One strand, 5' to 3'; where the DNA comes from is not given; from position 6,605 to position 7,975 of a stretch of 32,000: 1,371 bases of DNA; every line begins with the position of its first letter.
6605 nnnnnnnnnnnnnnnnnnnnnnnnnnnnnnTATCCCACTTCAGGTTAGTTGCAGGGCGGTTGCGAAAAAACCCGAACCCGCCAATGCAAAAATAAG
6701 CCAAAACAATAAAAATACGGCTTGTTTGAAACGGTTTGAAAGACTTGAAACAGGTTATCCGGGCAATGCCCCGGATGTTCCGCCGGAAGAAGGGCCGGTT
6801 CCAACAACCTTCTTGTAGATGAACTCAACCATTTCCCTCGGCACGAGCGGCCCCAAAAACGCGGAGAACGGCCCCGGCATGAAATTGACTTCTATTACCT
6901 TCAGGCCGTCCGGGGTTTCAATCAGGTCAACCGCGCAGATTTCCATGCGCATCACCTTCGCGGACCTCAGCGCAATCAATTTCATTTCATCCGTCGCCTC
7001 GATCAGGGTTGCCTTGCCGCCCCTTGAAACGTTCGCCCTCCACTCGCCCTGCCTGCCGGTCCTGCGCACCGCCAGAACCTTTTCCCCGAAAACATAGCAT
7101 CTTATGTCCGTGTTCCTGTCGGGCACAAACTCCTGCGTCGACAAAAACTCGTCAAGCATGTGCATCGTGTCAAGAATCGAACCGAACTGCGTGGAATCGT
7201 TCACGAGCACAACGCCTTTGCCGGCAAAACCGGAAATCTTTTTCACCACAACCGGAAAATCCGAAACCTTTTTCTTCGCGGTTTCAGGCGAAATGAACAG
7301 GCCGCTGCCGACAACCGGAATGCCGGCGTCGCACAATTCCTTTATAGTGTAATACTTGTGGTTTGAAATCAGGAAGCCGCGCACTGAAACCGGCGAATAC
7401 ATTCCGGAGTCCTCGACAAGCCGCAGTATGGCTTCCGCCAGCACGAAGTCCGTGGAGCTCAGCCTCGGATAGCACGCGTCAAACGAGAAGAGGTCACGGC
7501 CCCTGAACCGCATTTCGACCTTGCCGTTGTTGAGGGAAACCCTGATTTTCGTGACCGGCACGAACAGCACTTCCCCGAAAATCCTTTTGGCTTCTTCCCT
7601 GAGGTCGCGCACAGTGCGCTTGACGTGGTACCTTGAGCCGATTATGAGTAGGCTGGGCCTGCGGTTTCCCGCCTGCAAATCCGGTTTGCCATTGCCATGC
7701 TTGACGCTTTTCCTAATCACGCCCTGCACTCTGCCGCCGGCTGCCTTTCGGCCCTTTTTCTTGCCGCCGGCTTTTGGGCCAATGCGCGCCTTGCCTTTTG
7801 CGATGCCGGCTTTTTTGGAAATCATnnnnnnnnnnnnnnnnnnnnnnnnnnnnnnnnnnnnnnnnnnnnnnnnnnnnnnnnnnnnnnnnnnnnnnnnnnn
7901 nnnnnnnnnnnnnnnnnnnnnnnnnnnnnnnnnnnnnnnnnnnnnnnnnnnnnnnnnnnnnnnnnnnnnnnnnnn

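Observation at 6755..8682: Translationally coupled RimK-type ATP-grasp pair: one catalytic and one apparently dead subunit, plus a 58-residue Lys/Gly/Arg tail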

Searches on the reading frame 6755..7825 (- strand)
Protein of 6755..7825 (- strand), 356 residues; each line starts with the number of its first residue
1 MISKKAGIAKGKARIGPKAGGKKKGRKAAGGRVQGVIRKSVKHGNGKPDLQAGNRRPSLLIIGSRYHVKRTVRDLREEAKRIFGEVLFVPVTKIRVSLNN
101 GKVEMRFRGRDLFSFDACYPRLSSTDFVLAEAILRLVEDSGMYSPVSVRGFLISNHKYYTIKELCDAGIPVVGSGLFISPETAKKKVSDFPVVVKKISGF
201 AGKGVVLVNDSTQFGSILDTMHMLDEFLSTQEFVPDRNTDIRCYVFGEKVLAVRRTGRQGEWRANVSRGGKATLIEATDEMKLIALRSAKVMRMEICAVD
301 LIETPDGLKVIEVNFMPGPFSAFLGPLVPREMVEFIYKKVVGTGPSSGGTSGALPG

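Call 4: search_protein_families(library=pfam, proteins=[window:6755-7825:-], max_evalue=1)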
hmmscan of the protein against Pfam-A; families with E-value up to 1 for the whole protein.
window:6755-7825:- (356 aa): 7 families
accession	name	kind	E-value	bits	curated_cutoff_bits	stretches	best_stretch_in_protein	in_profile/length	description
PF08443.16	RimK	-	1.4e-29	103.5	21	1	156-318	3-168/188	RimK-like ATP-grasp domain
PF02955.21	GSH-S_ATP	-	1e-09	38.5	23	1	192-293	34-140/175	Prokaryotic glutathione synthetase, ATP-grasp domain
PF02750.19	Synapsin_C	-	2.4e-09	37.5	22.5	1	184-311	45-171/203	Synapsin, ATP binding domain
PF02655.19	ATP-grasp_3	-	2e-06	28.4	23.2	1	156-314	3-154/160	ATP-grasp domain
PF18030.7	Rimk_N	-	7.2e-05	23.4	26.4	1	71-146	14-89/94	RimK PreATP-grasp domain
PF14397.11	ATPgrasp_ST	-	0.085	12.5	31.4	0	181-213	50-86/278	Sugar-transfer associated ATP-grasp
PF13535.11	ATP-grasp_4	-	0.21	11.6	27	1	189-222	2-35/160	ATP-grasp domain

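Call 5: search_protein_families(library=ncbifam, proteins=[window:6755-7825:-], max_evalue=1)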
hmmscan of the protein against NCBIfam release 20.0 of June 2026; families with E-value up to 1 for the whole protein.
window:6755-7825:- (356 aa): 19 families
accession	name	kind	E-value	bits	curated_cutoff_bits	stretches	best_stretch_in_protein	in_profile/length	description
TIGR00768.1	rimK_fam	subfamily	3.5e-45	154.5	143.4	1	68-318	9-256/276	RimK family alpha-L-glutamate ligase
TIGR02144.1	LysX_arch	equivalog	1.2e-31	109.9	275.6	1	75-317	8-254/281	lysine biosynthesis protein LysX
NF007764.0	PRK10446.1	equivalog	1.5e-31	109.8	331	1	64-318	7-266/300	30S ribosomal protein S6--L-glutamate ligase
NF040720.1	MptN_Meth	equivalog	1.9e-31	109.3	350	1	70-318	12-270/291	tetrahydromethanopterin:alpha-L-glutamate ligase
TIGR04443.1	F420_CofF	equivalog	5.4e-13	48.6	300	1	133-318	69-259/283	coenzyme gamma-F420-2:alpha-L-glutamate ligase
TIGR04356.1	grasp_GAK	hypoth_equivalog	7.4e-12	44.9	300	1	86-316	27-261/287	GAK system ATP-grasp enzyme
NF009110.0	PRK12458.1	subfamily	1e-11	44.5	408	1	191-317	170-305/349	glutathione synthetase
NF003573.0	PRK05246.1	equivalog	2.4e-09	36.4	272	1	192-294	157-264/316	glutathione synthase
TIGR01380.1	glut_syn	equivalog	3.2e-08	32.9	299.05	1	192-294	156-264/312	glutathione synthase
TIGR02068.2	cya_phycin_syn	equivalog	2.7e-07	29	850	2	150-253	207-311/862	cyanophycin synthetase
NF009402.0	PRK12767.1-1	equivalog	4.6e-06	25.7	218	1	153-246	112-205/329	carbamoyl phosphate synthase-like protein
NF010623.0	PRK14016.1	subfamily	1e-05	23.9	877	2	153-209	211-270/871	cyanophycin synthetase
NF002688.0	PRK02471.1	equivalog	0.00062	18.2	425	1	264-302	663-703/756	bifunctional glutamate--cysteine ligase GshA/glutathione synthetase GshB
NF053643.1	Ddl_archaea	equivalog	0.00095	18.2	500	1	151-232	101-184/367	putative pseudomurein biosynthesis ATP-grasp protein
TIGR04187.1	GRASP_SAV_5884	subfamily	0.012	14.9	350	1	159-314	126-287/312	ATP-grasp ribosomal peptide maturase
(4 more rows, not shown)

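Call 10: find_homologous_proteins(query=window:6758-7825:-, max_evalue=1e-10)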
Query window:6758-7825:- (356 aa): 181 proteins with E <= 1e-10 among 8000 candidates; the best 120 are listed.
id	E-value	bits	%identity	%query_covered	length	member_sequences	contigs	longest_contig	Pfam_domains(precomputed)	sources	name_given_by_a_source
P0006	3.2e-185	633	87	97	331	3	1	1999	PF18030.8,PF02955.22,PF08443.17,PF02655.20,PF02750.19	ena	-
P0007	1.7e-165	568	85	81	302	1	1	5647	PF18030.8,PF02955.22,PF08443.17,PF02655.20,PF02750.19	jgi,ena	-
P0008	8.7e-105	368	60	79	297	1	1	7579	PF02955.22,PF08443.17,PF02655.20,PF01071.25,PF02750.19,PF07478.19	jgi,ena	-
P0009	3.7e-103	363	59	80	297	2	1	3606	PF02955.22,PF08443.17,PF02655.20,PF02750.19,PF07478.19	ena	-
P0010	4.6e-103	363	59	80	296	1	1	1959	PF18030.8,PF02955.22,PF02222.28,PF08443.17,PF02655.20,PF02750.19,PF07478.19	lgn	-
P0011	2.8e-102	360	54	81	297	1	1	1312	PF18030.8,PF02955.22,PF08443.17,PF02655.20,PF01071.25,PF02750.19,PF07478.19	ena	-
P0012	4.3e-102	360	58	80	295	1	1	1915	PF02955.22,PF08443.17,PF02655.20,PF02750.19,PF07478.19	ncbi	-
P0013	4.8e-102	359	57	81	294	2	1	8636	PF18030.8,PF02955.22,PF02222.28,PF08443.17,PF02655.20,PF01071.25,PF02750.19,PF07478.19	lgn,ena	-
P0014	1.0e-101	358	56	80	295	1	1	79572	PF02955.22,PF08443.17,PF02655.20,PF01071.25,PF02750.19,PF07478.19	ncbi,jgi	-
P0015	1.5e-101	358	55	81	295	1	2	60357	PF18030.8,PF02955.22,PF08443.17,PF02655.20,PF02750.19,PF07478.19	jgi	-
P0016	3.8e-101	357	58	79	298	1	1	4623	PF18030.8,PF02955.22,PF08443.17,PF02655.20,PF02750.19,PF07478.19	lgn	-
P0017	1.3e-100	355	56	79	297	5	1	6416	PF02955.22,PF02222.28,PF08443.17,PF02655.20,PF01071.25,PF02750.19,PF07478.19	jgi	jgi:ribosomal protein S6--L-glutamate ligase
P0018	3.3e-100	353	55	80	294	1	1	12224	PF18030.8,PF02955.22,PF08443.17,PF02655.20,PF02750.19,PF07478.19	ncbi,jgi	-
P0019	7.2e-99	349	54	80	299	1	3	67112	PF02955.22,PF02222.28,PF08443.17,PF02655.20,PF02750.19,PF07478.19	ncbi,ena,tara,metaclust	tara:strand:- start:3997 stop:4896 length:900 start_codon:yes stop_codon:yes gene_type:complete|meta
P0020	4.5e-98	346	53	80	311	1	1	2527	PF02955.22,PF02222.28,PF08443.17,PF02750.19,PF07478.19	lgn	-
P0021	6.3e-98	346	56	79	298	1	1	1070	PF02955.22,PF02222.28,PF08443.17,PF02655.20,PF01071.25,PF02750.19,PF07478.19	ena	-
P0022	7.1e-98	346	53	80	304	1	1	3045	PF02955.22,PF08443.17,PF02655.20,PF02750.19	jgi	jgi:ribosomal protein S6--L-glutamate ligase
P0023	1.1e-97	345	54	80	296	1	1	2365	PF02955.22,PF08443.17,PF02655.20,PF02750.19,PF07478.19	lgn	-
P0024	1.7e-97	345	53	80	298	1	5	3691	PF18030.8,PF02955.22,PF08443.17,PF02655.20,PF02750.19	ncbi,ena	-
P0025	3.7e-97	343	53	80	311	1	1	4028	PF02955.22,PF02786.23,PF08443.17,PF02655.20,PF02750.19,PF07478.19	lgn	-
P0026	2.4e-95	337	52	81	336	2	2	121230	PF18030.8,PF02955.22,PF08443.17,PF02655.20,PF02750.19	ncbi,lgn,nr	ncbi:MAG: RimK family alpha-L-glutamate ligase [Candidatus Diapherotrites archaeon]|nr:RimK family a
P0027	1.1e-94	335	52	80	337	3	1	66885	PF18030.8,PF02955.22,PF08443.17,PF02655.20,PF02750.19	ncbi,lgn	ncbi:MAG: RimK family alpha-L-glutamate ligase [archaeon]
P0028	1.5e-94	335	53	79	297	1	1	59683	PF02955.22,PF08443.17,PF02655.20,PF07478.19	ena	-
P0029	9.8e-94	332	52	80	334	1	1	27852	PF18030.8,PF02955.22,PF08443.17,PF02655.20,PF02750.19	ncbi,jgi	-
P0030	1.1e-93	332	55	79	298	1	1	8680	PF02955.22,PF08443.17,PF02655.20,PF02750.19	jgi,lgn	-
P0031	2.1e-93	331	51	79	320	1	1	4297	PF02955.22,PF02786.23,PF02222.28,PF08443.17,PF02655.20,PF02750.19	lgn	-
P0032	2.6e-93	331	54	79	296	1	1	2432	PF02955.22,PF02222.28,PF08443.17,PF02655.20,PF01071.25,PF02750.19,PF07478.19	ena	-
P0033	4.3e-93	330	50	80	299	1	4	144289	PF02955.22,PF02786.23,PF08443.17,PF02655.20,PF02750.19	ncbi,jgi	-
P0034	3.5e-92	327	51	79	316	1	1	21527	PF18030.8,PF02955.22,PF08443.17,PF02655.20,PF02750.19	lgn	-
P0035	5.7e-92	326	51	81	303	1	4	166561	PF02955.22,PF08443.17,PF02655.20,PF02750.19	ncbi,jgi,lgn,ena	-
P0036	7.6e-92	326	49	83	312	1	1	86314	PF18030.8,PF02955.22,PF02222.28,PF08443.17,PF02655.20,PF02750.19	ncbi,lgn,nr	ncbi:MAG: RimK family alpha-L-glutamate ligase [Candidatus Diapherotrites archaeon]|nr:RimK family a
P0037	4.9e-91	323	51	79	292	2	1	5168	PF18030.8,PF02955.22,PF08443.17,PF02655.20,PF02750.19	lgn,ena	-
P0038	8.3e-91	323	51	80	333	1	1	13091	PF18030.8,PF02955.22,PF08443.17,PF02655.20,PF02750.19,PF07478.19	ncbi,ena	-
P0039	1.7e-90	321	51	79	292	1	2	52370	PF18030.8,PF02955.22,PF08443.17,PF02655.20,PF02750.19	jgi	jgi:ribosomal protein S6--L-glutamate ligase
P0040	6.8e-90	320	49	81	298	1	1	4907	PF02955.22,PF08443.17,PF02655.20,PF02750.19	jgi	-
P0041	7.0e-90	319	50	80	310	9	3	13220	PF18030.8,PF02955.22,PF08443.17,PF02655.20,PF02750.19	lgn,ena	-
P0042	1.6e-89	318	49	79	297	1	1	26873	PF18030.8,PF02955.22,PF08443.17,PF02750.19,PF07478.19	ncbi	ncbi:MAG: RimK family alpha-L-glutamate ligase [Candidatus Diapherotrites archaeon]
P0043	1.9e-89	318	50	79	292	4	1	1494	PF18030.8,PF02955.22,PF08443.17,PF02655.20,PF02750.19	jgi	-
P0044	2.5e-89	318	51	82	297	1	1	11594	PF02955.22,PF02786.23,PF08443.17,PF02655.20,PF02750.19,PF07478.19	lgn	-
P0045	3.2e-89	317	50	79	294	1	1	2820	PF18030.8,PF02955.22,PF02786.23,PF08443.17,PF02655.20,PF02750.19,PF07478.19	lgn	-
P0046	3.3e-89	317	50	79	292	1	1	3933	PF18030.8,PF02955.22,PF08443.17,PF02655.20,PF02750.19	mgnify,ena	mgnify:CR=1 FL=1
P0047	3.4e-89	317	50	79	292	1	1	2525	PF18030.8,PF02955.22,PF08443.17,PF02655.20,PF02750.19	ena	-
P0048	3.5e-88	314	48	81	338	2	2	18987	PF18030.8,PF02955.22,PF08443.17,PF02655.20,PF02750.19,PF07478.19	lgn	-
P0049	4.6e-88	314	48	79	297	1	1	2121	PF18030.8,PF02955.22,PF08443.17,PF02750.19,PF07478.19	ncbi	-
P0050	5.0e-88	313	48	80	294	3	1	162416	PF18030.8,PF02955.22,PF08443.17,PF02655.20,PF02750.19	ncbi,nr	ncbi:MAG: RimK family alpha-L-glutamate ligase [Candidatus Diapherotrites archaeon]|nr:RimK family a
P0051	1.1e-87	312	48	82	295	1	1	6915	PF18030.8,PF02955.22,PF08443.17,PF02655.20,PF02750.19,PF07478.19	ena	-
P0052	1.1e-87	312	49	80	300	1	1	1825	PF18030.8,PF02955.22,PF08443.17,PF02655.20,PF02750.19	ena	-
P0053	1.1e-87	312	49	80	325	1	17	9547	PF18030.8,PF02955.22,PF08443.17,PF02655.20,PF02750.19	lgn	-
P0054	1.7e-87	312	50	79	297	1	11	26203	PF18030.8,PF02955.22,PF08443.17,PF02655.20,PF02750.19,PF07478.19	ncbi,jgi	jgi:ribosomal protein S6--L-glutamate ligase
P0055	1.8e-87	312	50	82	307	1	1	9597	PF18030.8,PF02955.22,PF08443.17,PF02655.20,PF02750.19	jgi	jgi:ribosomal protein S6--L-glutamate ligase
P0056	2.8e-87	311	50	80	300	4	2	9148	PF02955.22,PF08443.17,PF02655.20,PF02750.19,PF07478.19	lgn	-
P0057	5.0e-87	310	49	82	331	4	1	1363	PF18030.8,PF02955.22,PF08443.17,PF02655.20,PF02750.19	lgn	-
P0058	5.0e-87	310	48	80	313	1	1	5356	PF18030.8,PF02955.22,PF08443.17,PF02655.20,PF02750.19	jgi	jgi:ribosomal protein S6--L-glutamate ligase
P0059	5.9e-87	310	49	81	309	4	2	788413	PF18030.8,PF02955.22,PF08443.17,PF02655.20,PF02750.19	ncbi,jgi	ncbi:MAG: RimK family alpha-L-glutamate ligase [archaeon]|jgi:ribosomal protein S6--L-glutamate liga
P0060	7.1e-87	310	50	81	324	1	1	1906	PF02955.22,PF08443.17,PF02655.20,PF02750.19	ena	-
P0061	9.0e-87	309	47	80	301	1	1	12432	PF18030.8,PF02955.22,PF08443.17,PF02750.19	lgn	-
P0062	1.5e-86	309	50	80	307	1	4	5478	PF18030.8,PF02955.22,PF08443.17,PF02655.20,PF02750.19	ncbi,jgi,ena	-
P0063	1.6e-86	308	48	79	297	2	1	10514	PF18030.8,PF02955.22,PF08443.17,PF02750.19,PF05770.17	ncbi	ncbi:MAG: RimK family alpha-L-glutamate ligase [Candidatus Diapherotrites archaeon]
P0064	2.2e-86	308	52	79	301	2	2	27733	PF18030.8,PF02955.22,PF08443.17,PF02655.20,PF02750.19,PF07478.19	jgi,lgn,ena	-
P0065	2.5e-86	308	48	80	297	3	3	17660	PF18030.8,PF02955.22,PF08443.17,PF02655.20,PF02750.19,PF07478.19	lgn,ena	-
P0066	3.1e-86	307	49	79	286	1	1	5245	PF02955.22,PF08443.17,PF02655.20,PF02750.19,PF07478.19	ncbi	-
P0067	6.9e-86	306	49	79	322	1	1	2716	PF18030.8,PF02955.22,PF08443.17,PF02655.20,PF02750.19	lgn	-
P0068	1.2e-85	306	49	80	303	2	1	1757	PF18030.8,PF02955.22,PF08443.17,PF02655.20,PF02750.19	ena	-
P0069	1.3e-85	305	49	79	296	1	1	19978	PF18030.8,PF02955.22,PF02786.23,PF08443.17,PF02655.20,PF02750.19,PF07478.19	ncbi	ncbi:MAG: RimK family alpha-L-glutamate ligase [Candidatus Diapherotrites archaeon]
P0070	1.5e-85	305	49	80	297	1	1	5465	PF18030.8,PF02955.22,PF08443.17,PF02655.20,PF02750.19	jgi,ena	-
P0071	1.8e-85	305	48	83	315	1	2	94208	PF18030.8,PF02955.22,PF08443.17,PF02655.20,PF02750.19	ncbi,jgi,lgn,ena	ncbi:MAG: RimK family alpha-L-glutamate ligase [archaeon]|jgi:ribosomal protein S6--L-glutamate liga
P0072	2.8e-85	304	50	80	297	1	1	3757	PF18030.8,PF02955.22,PF08443.17,PF02655.20,PF02750.19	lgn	-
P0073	3.1e-85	304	48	80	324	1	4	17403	PF18030.8,PF02955.22,PF08443.17,PF02655.20,PF02750.19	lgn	-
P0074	3.5e-85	304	50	80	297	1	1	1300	PF18030.8,PF02955.22,PF08443.17,PF02655.20,PF02750.19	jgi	jgi:ribosomal protein S6--L-glutamate ligase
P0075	3.6e-85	304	48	79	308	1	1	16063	PF18030.8,PF02955.22,PF08443.17,PF02655.20,PF02750.19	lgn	-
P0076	5.1e-85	303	49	80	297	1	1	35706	PF18030.8,PF02955.22,PF08443.17,PF02655.20,PF02750.19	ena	-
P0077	5.6e-85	303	49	79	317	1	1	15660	PF18030.8,PF02955.22,PF08443.17,PF02655.20,PF02750.19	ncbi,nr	ncbi:MAG: ATP-grasp domain-containing protein [Candidatus ainarchaeum sp.]|nr:ATP-grasp domain-conta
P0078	6.5e-85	303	47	81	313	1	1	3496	PF18030.8,PF02955.22,PF08443.17,PF02655.20,PF02750.19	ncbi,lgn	-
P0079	6.7e-85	303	49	80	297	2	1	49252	PF18030.8,PF02955.22,PF08443.17,PF02655.20,PF02750.19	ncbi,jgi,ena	-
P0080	6.9e-85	303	49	81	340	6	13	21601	PF18030.8,PF02955.22,PF08443.17,PF02655.20,PF02750.19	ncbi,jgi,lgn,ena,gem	jgi:ribosomal protein S6--L-glutamate ligase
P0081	8.3e-85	303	49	85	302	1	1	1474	PF18030.8,PF02955.22,PF08443.17,PF02655.20,PF02750.19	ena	-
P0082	9.7e-85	303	47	82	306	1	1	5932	PF18030.8,PF02955.22,PF08443.17,PF02655.20,PF02750.19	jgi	jgi:ribosomal protein S6--L-glutamate ligase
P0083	1.0e-84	302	51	79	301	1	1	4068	PF18030.8,PF02955.22,PF08443.17,PF02655.20,PF02750.19,PF07478.19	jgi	jgi:ribosomal protein S6--L-glutamate ligase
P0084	1.1e-84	302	48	79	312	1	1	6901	PF18030.8,PF02955.22,PF08443.17,PF02655.20,PF02750.19,PF07478.19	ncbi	-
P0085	1.1e-84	302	51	79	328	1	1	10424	PF02955.22,PF08443.17,PF02750.19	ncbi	-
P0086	1.1e-84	302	51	79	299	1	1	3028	PF18030.8,PF02955.22,PF08443.17,PF02655.20,PF02750.19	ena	-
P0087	1.4e-84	302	49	80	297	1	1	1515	PF18030.8,PF02955.22,PF08443.17,PF02655.20,PF02750.19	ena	-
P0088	1.4e-84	302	49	80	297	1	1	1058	PF18030.8,PF02955.22,PF08443.17,PF02655.20,PF02750.19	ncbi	-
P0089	2.1e-84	301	49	80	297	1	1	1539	PF18030.8,PF02955.22,PF08443.17,PF02655.20,PF02750.19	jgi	jgi:ribosomal protein S6--L-glutamate ligase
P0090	3.0e-84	301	49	80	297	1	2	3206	PF18030.8,PF02955.22,PF08443.17,PF02655.20,PF02750.19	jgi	jgi:ribosomal protein S6--L-glutamate ligase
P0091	3.5e-84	301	49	80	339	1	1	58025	PF18030.8,PF02955.22,PF08443.17,PF02655.20,PF02750.19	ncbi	-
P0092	3.5e-84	301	48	80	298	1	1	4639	PF18030.8,PF02955.22,PF08443.17,PF02655.20,PF02750.19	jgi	jgi:ribosomal protein S6--L-glutamate ligase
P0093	3.5e-84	301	50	80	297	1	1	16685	PF18030.8,PF02955.22,PF08443.17,PF02655.20,PF02750.19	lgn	-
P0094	4.4e-84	300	48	80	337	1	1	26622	PF18030.8,PF02955.22,PF08443.17,PF02655.20,PF02750.19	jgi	jgi:ribosomal protein S6--L-glutamate ligase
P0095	4.4e-84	300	48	79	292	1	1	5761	PF18030.8,PF02955.22,PF08443.17,PF02655.20,PF02750.19,PF07478.19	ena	-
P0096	6.7e-84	300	48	79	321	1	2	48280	PF18030.8,PF02955.22,PF08443.17,PF02655.20,PF02750.19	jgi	jgi:ribosomal protein S6--L-glutamate ligase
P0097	9.7e-84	299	50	79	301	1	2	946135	PF18030.8,PF02955.22,PF08443.17,PF02655.20,PF02750.19,PF07478.19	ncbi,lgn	-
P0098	1.1e-83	299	47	80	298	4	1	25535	PF18030.8,PF02955.22,PF08443.17,PF02655.20,PF02750.19,PF07478.19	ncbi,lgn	-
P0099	1.2e-83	299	50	80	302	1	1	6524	PF18030.8,PF02955.22,PF08443.17,PF02655.20,PF02750.19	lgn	-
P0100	1.3e-83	299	49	80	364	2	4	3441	PF18030.8,PF02955.22,PF08443.17,PF02655.20,PF02750.19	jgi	jgi:ribosomal protein S6--L-glutamate ligase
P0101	1.9e-83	298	50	79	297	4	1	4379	PF18030.8,PF02955.22,PF08443.17,PF02655.20,PF02750.19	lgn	-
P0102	2.1e-83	298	48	81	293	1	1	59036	PF02955.22,PF08443.17,PF02655.20,PF02750.19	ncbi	-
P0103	3.4e-83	298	49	79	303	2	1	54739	PF18030.8,PF02955.22,PF08443.17,PF02655.20,PF02750.19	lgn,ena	-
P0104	4.2e-83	297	47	80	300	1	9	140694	PF18030.8,PF02955.22,PF08443.17,PF02655.20,PF02750.19,PF07478.19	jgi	-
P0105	4.4e-83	297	47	80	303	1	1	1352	PF18030.8,PF02955.22,PF08443.17,PF02655.20,PF02750.19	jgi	jgi:ribosomal protein S6--L-glutamate ligase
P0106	4.5e-83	297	50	80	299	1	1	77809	PF18030.8,PF02955.22,PF08443.17,PF02655.20,PF02750.19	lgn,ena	-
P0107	4.6e-83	297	49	79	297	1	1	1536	PF18030.8,PF02955.22,PF08443.17,PF02655.20,PF02750.19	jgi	-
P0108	4.9e-83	297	49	80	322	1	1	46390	PF18030.8,PF02955.22,PF08443.17,PF02655.20,PF02750.19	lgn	-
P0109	5.8e-83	297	48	81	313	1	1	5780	PF18030.8,PF02955.22,PF08443.17,PF02655.20,PF02750.19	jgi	jgi:ribosomal protein S6--L-glutamate ligase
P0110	6.8e-83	297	49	80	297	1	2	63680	PF18030.8,PF02955.22,PF08443.17,PF02655.20,PF02750.19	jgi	jgi:ribosomal protein S6--L-glutamate ligase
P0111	8.5e-83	296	48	78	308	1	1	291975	PF02955.22,PF08443.17,PF02655.20,PF02750.19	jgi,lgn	jgi:ribosomal protein S6--L-glutamate ligase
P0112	8.6e-83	296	49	80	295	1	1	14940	PF18030.8,PF02955.22,PF08443.17,PF02655.20,PF02750.19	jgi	-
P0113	8.7e-83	296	49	79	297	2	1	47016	PF18030.8,PF02955.22,PF08443.17,PF02655.20,PF02750.19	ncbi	-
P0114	8.8e-83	296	49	79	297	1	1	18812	PF18030.8,PF02955.22,PF08443.17,PF02655.20,PF02750.19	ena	-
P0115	9.0e-83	296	46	80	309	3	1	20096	PF18030.8,PF02955.22,PF08443.17,PF02655.20,PF02750.19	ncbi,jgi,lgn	ncbi:MAG: RimK family alpha-L-glutamate ligase [archaeon]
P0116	1.0e-82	296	49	80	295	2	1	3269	PF18030.8,PF02955.22,PF08443.17,PF02655.20,PF02750.19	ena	-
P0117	1.8e-82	295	48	80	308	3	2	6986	PF18030.8,PF02955.22,PF08443.17,PF02655.20,PF02750.19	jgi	-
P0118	2.1e-82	295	45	81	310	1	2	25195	PF18030.8,PF02955.22,PF08443.17,PF02655.20,PF02750.19,PF07478.19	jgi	-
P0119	2.5e-82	295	48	80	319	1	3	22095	PF18030.8,PF02955.22,PF08443.17,PF02655.20,PF02750.19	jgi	jgi:ribosomal protein S6--L-glutamate ligase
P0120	3.8e-82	294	49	79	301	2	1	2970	PF18030.8,PF02955.22,PF08443.17,PF02655.20,PF02750.19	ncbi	ncbi:MAG: RimK family alpha-L-glutamate ligase [archaeon]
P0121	4.2e-82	294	48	80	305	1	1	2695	PF18030.8,PF02955.22,PF08443.17,PF02655.20,PF02750.19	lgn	-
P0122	4.5e-82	294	47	80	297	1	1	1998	PF18030.8,PF02955.22,PF08443.17,PF02655.20,PF02750.19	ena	-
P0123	5.5e-82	294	48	80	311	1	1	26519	PF18030.8,PF02955.22,PF08443.17,PF02655.20,PF02750.19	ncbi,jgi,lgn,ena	-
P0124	5.6e-82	294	46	80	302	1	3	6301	PF18030.8,PF02955.22,PF08443.17,PF02655.20,PF02750.19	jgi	jgi:ribosomal protein S6--L-glutamate ligase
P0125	7.7e-82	293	46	78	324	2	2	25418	PF18030.8,PF02955.22,PF08443.17,PF02655.20,PF02750.19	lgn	-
